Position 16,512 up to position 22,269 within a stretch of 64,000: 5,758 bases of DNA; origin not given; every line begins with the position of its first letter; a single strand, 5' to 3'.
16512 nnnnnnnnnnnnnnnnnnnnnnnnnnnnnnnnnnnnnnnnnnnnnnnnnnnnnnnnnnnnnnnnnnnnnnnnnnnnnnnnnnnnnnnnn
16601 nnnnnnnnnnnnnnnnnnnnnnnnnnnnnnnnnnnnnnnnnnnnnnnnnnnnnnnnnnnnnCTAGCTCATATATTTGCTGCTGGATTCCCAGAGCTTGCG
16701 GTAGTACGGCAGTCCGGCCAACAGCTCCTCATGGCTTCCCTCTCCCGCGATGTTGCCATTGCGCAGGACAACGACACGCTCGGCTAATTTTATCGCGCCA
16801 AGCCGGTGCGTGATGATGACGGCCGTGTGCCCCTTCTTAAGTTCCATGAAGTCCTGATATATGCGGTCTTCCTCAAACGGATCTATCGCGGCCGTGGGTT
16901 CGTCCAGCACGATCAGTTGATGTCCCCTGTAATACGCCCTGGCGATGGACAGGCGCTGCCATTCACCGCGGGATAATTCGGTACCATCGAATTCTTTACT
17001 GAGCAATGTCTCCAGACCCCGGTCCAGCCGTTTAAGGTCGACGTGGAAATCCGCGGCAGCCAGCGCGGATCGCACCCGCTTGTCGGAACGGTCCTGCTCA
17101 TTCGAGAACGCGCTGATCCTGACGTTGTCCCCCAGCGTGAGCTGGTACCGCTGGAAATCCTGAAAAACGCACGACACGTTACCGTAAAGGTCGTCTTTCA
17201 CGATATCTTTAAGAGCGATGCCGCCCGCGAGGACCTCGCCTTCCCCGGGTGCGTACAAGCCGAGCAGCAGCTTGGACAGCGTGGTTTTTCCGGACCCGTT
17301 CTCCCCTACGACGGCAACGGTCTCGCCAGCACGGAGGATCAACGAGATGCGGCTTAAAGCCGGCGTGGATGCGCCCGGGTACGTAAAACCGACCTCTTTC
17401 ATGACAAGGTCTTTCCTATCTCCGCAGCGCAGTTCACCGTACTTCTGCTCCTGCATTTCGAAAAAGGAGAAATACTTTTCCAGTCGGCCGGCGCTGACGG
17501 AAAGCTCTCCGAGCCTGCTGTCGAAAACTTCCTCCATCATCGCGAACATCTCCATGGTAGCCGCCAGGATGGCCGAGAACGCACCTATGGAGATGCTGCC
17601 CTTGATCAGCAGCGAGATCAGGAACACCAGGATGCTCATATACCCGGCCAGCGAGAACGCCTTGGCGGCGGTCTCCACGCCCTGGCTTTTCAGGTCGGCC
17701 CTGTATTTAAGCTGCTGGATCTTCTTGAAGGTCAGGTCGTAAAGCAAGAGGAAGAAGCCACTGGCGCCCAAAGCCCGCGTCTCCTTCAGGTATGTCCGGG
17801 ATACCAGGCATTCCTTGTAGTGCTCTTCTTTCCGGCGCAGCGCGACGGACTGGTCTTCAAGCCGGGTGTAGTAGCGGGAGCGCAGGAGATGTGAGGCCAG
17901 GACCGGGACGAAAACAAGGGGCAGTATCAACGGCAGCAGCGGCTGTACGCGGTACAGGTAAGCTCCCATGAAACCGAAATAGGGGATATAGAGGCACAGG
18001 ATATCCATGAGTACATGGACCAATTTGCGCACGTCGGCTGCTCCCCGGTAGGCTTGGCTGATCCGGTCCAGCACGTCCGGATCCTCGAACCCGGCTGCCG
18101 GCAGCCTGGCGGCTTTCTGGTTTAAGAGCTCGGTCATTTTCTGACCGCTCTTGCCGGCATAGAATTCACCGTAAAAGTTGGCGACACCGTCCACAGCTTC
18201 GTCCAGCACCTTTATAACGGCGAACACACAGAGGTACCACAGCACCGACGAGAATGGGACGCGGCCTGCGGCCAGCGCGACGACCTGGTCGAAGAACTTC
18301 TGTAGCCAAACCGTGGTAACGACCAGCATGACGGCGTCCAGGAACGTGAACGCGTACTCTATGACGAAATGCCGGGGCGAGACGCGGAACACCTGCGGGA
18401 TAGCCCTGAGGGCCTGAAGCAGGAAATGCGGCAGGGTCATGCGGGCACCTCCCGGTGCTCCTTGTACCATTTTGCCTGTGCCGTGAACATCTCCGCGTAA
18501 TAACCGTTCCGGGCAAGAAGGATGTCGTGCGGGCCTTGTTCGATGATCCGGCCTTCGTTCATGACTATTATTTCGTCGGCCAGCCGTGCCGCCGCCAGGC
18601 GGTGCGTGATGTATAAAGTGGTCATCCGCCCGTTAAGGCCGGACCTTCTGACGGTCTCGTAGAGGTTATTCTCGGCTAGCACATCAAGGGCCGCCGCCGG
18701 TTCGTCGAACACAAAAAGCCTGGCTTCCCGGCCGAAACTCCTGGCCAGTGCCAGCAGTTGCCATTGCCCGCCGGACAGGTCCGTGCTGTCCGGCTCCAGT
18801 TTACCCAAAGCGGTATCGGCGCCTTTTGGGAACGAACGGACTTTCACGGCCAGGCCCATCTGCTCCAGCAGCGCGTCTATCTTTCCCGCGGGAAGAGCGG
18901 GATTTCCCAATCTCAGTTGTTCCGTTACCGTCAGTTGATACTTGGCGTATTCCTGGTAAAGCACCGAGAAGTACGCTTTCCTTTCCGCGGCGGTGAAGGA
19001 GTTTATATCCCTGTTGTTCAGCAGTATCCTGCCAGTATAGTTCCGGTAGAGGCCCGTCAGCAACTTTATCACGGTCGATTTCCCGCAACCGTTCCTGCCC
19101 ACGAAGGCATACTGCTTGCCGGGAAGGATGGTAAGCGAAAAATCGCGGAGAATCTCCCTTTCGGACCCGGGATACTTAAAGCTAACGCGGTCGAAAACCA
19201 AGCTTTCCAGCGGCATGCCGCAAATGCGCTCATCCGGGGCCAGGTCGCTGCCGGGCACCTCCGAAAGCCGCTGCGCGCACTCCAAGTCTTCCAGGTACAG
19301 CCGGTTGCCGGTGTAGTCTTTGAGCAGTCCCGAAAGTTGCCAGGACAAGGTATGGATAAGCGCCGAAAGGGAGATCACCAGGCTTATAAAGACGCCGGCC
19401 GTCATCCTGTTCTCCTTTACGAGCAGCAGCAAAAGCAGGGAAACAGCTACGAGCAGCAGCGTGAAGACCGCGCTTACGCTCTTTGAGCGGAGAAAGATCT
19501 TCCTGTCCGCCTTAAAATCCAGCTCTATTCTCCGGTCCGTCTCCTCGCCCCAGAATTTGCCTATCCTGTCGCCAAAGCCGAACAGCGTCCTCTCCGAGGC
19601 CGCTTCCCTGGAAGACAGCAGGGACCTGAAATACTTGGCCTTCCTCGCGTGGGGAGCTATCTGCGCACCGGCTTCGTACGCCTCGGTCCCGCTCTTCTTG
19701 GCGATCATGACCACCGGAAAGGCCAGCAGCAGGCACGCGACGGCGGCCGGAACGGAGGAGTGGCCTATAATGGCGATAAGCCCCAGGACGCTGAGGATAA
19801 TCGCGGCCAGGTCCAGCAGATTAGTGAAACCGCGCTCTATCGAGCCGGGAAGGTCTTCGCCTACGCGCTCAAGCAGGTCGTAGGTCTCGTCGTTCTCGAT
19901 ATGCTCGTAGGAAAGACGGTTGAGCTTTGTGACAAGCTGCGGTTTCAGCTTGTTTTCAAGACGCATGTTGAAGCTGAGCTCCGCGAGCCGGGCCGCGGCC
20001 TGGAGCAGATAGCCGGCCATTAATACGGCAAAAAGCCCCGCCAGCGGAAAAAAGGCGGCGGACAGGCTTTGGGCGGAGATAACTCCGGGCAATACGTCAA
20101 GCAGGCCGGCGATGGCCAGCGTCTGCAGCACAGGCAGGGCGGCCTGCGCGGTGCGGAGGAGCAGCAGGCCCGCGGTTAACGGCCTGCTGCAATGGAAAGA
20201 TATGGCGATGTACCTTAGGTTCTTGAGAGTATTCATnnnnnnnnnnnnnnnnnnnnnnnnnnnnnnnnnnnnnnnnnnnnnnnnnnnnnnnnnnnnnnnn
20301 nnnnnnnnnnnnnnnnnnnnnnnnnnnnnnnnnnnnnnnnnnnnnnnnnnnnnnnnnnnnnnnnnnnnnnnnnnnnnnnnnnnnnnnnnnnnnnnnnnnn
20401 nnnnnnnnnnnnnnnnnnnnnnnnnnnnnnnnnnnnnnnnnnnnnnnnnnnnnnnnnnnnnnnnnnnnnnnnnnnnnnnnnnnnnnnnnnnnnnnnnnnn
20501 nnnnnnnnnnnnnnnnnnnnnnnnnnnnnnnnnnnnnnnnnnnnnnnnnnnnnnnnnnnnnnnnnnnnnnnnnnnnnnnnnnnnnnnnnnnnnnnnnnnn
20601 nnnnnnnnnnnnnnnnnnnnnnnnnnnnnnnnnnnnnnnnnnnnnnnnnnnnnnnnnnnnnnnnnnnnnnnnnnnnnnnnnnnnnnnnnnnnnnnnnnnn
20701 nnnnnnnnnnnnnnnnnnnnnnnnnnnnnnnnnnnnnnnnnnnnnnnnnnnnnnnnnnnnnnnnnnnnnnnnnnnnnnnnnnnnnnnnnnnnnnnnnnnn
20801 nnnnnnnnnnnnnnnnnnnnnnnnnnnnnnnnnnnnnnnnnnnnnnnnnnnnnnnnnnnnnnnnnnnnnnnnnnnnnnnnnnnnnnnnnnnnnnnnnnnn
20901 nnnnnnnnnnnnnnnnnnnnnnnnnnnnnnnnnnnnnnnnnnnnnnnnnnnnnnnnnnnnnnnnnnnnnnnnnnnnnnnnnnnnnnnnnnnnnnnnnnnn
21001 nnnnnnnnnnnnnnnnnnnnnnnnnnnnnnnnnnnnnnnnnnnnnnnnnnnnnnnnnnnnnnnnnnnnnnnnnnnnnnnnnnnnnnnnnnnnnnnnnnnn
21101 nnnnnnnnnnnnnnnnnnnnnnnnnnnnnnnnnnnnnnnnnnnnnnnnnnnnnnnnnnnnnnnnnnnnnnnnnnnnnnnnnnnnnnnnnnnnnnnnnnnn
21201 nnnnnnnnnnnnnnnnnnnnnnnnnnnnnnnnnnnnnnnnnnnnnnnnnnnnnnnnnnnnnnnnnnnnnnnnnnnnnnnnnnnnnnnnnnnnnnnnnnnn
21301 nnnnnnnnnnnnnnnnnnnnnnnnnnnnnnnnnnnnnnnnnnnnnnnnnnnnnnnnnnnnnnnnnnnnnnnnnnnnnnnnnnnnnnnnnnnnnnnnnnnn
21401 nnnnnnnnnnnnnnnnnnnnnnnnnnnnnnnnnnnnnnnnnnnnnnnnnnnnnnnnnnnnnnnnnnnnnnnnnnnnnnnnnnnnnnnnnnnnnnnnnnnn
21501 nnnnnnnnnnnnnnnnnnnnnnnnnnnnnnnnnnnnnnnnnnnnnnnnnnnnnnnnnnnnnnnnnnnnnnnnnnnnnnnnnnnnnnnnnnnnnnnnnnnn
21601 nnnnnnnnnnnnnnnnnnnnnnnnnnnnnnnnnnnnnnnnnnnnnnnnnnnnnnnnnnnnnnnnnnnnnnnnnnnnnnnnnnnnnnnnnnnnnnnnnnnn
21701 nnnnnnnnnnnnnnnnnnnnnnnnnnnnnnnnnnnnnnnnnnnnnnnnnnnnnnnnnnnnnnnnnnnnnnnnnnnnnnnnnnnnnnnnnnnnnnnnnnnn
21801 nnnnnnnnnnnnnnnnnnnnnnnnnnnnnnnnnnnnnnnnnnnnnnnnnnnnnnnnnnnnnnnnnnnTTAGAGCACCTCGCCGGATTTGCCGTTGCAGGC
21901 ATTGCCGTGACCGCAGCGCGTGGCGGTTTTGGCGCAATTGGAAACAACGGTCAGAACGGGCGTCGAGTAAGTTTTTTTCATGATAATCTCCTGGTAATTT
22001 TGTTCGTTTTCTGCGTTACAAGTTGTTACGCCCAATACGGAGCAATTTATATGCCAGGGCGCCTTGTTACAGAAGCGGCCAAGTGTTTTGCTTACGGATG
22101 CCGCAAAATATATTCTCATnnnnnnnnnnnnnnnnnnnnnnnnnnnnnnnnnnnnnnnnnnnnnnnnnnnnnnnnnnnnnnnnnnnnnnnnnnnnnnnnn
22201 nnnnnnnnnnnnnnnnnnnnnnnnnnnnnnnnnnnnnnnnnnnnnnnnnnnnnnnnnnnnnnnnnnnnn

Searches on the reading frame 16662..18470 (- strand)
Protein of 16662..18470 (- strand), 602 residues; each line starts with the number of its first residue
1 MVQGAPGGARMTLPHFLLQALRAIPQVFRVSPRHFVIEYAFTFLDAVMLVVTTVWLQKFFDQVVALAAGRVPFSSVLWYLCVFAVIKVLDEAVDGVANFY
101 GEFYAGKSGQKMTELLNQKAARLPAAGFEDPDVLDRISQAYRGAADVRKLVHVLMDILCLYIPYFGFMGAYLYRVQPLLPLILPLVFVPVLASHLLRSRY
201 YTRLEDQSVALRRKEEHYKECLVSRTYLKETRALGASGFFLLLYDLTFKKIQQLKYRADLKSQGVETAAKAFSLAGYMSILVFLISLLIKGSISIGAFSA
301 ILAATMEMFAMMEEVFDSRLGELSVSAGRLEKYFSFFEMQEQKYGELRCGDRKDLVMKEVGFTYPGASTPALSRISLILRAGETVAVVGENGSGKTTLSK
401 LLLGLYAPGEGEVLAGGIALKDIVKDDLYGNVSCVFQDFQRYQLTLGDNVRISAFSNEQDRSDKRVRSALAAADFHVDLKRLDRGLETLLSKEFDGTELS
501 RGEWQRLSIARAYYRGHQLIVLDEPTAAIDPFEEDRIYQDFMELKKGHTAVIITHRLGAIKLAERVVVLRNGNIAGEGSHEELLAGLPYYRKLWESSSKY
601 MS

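Call 13: search_protein_families(library=pfam, proteins=[window:16662-18470:-], max_evalue=0.001)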
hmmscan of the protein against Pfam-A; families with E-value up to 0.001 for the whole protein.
window:16662-18470:- (602 aa): 3 families
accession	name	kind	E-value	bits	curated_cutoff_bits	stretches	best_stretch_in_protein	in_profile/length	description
PF00005.33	ABC_tran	-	1.9e-27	97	25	1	372-527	1-137/137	ABC transporter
PF13304.12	AAA_21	-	4.1e-08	34.1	27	1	386-505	3-114/304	AAA domain, putative AbiEii toxin, Type IV TA system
PF02463.25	SMC_N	-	2.2e-06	27.7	40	1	384-569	26-211/220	RecF/RecN/SMC N terminal domain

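Call 15: search_protein_families(library=ncbifam, proteins=[window:16662-18470:-], max_evalue=0.01)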
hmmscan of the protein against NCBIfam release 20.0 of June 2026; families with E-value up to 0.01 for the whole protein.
window:16662-18470:- (602 aa): 187 families (the best 25 are shown)
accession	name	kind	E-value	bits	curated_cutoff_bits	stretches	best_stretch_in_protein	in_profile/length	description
TIGR02203.1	MsbA_lipidA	equivalog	4.3e-59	200.5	602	1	42-595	19-567/572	lipid A export permease/ATP-binding protein MsbA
TIGR03375.1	type_I_sec_LssB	subfamily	5.5e-57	193.5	693.1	1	185-587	296-692/696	type I secretion system permease/ATPase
TIGR02204.1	MsbA_rel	hypoth_equivalog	5.1e-52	177.3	780.4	1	270-593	249-571/576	ABC transporter, permease/ATP-binding protein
TIGR03796.1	NHLM_micro_ABC1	equivalog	1.4e-51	175.6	853.3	1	40-593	161-708/710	NHLP family bacteriocin export ABC transporter peptidase/permease/ATPase subunit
TIGR02857.1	CydD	equivalog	2.2e-50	172.1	435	1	333-569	297-529/529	thiol reductant ABC exporter subunit CydD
NF010178.0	PRK13657.1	equivalog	3.2e-49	167.9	733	1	270-593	247-566/588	glucan ABC transporter ATP-binding protein/ permease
NF008381.0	PRK11176.1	equivalog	6.8e-47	160.1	867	1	290-594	276-576/582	lipid A ABC transporter ATP-binding protein/permease MsbA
TIGR01846.1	type_I_sec_HlyB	subfamily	6e-46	157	725.55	1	83-598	185-693/694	type I secretion system permease/ATPase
NF008364.0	PRK11160.1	equivalog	8.5e-46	156.7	630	1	198-595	179-573/575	heme ABC transporter ATP-binding protein/permease CydC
TIGR01193.1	bacteriocin_ABC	subfamily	7.1e-45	153.7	523.85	1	261-594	376-706/708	peptide cleavage/export ABC transporter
TIGR03797.1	NHLM_micro_ABC2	equivalog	1.2e-44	152.9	709.4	1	195-586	293-674/686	NHLP bacteriocin export ABC transporter permease/ATPase subunit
TIGR02868.1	CydC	equivalog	9.1e-44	150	329.05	1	228-557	203-530/530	thiol reductant ABC exporter subunit CydC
TIGR00958.1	3a01208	subfamily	9.4e-44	149.8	874.6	1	145-593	273-710/711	antigen peptide transporter 2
NF045513.1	HepA_fam_ABC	equivalog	9.9e-44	149.7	725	1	239-585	254-597/610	heterocyst formation ABC transporter subunit HepA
TIGR01842.1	type_I_sec_PrtD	subfamily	2.8e-42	145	510.15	1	35-585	8-542/544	type I secretion system permease/ATPase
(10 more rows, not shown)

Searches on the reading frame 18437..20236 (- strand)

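Call 13: search_protein_families(library=pfam, proteins=[window:18437-20236:-], max_evalue=0.001)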
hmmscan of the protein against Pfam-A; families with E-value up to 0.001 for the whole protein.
window:18437-20236:- (599 aa): 3 families
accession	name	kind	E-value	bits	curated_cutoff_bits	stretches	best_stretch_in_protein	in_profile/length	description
PF00005.33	ABC_tran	-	1.8e-24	87.3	25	1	363-514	1-136/137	ABC transporter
PF02463.25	SMC_N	-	3.5e-06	27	40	1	376-559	27-211/220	RecF/RecN/SMC N terminal domain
PF13304.12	AAA_21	-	1.6e-05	25.6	27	0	377-396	3-22/304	AAA domain, putative AbiEii toxin, Type IV TA system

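Call 15: search_protein_families(library=ncbifam, proteins=[window:18437-20236:-], max_evalue=0.01)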
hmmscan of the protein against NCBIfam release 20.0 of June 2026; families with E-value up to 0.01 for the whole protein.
window:18437-20236:- (599 aa): 184 families (the best 25 are shown)
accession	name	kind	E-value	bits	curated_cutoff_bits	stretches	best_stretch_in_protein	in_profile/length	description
TIGR02203.1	MsbA_lipidA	equivalog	4.2e-56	190.6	602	1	92-587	85-569/572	lipid A export permease/ATP-binding protein MsbA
TIGR03375.1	type_I_sec_LssB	subfamily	5.4e-55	186.9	693.1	1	138-576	267-691/696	type I secretion system permease/ATPase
TIGR03796.1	NHLM_micro_ABC1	equivalog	1.3e-51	175.7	853.3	1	256-583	385-708/710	NHLP family bacteriocin export ABC transporter peptidase/permease/ATPase subunit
TIGR02204.1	MsbA_rel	hypoth_equivalog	3e-50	171.5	780.4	1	22-587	23-575/576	ABC transporter, permease/ATP-binding protein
NF008364.0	PRK11160.1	equivalog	1.4e-48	165.8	630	1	82-584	80-572/575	heme ABC transporter ATP-binding protein/permease CydC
TIGR02857.1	CydD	equivalog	1.7e-48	165.9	435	1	338-559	314-529/529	thiol reductant ABC exporter subunit CydD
TIGR01846.1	type_I_sec_HlyB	subfamily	3.9e-47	161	725.55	1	345-588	455-693/694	type I secretion system permease/ATPase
TIGR03797.1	NHLM_micro_ABC2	equivalog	2.8e-46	158.3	709.4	1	66-587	180-685/686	NHLP bacteriocin export ABC transporter permease/ATPase subunit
TIGR02868.1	CydC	equivalog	2e-45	155.5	329.05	1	83-547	74-530/530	thiol reductant ABC exporter subunit CydC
TIGR00958.1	3a01208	subfamily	2.6e-43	148.3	874.6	1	347-583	480-710/711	antigen peptide transporter 2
TIGR01193.1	bacteriocin_ABC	subfamily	4.1e-43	147.9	523.85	1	343-585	471-707/708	peptide cleavage/export ABC transporter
NF010178.0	PRK13657.1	equivalog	1.2e-42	146.2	733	1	258-591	250-574/588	glucan ABC transporter ATP-binding protein/ permease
NF052233.1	CphA_assoc_ABC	equivalog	2.4e-40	138.6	880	1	265-594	431-750/766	cyanophycin metabolism-associated ABC transporter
NF008381.0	PRK11176.1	equivalog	5.6e-40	137.3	867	1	346-587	342-579/582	lipid A ABC transporter ATP-binding protein/permease MsbA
NF008379.0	PRK11174.1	equivalog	1.8e-39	135.9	684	1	360-587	363-584/588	heme ABC transporter permease/ATP-binding protein CydD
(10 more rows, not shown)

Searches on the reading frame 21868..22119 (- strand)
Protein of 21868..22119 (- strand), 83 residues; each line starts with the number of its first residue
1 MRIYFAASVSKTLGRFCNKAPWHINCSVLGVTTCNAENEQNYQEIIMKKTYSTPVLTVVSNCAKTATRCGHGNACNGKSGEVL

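Call 13: search_protein_families(library=pfam, proteins=[window:21868-22119:-], max_evalue=0.001)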
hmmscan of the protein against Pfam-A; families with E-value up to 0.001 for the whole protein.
window:21868-22119:- (83 aa): 0 families

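Call 14: search_protein_families(library=ncbifam, proteins=[window:21868-22119:-], max_evalue=0.01)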
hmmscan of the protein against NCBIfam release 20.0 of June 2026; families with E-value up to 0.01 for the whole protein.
window:21868-22119:- (83 aa): 1 family
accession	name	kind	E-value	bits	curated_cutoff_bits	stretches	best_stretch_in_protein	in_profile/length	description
NF033528.1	lasso_cyano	subfamily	0.00045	20.1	33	1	47-58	1-12/35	lasso peptide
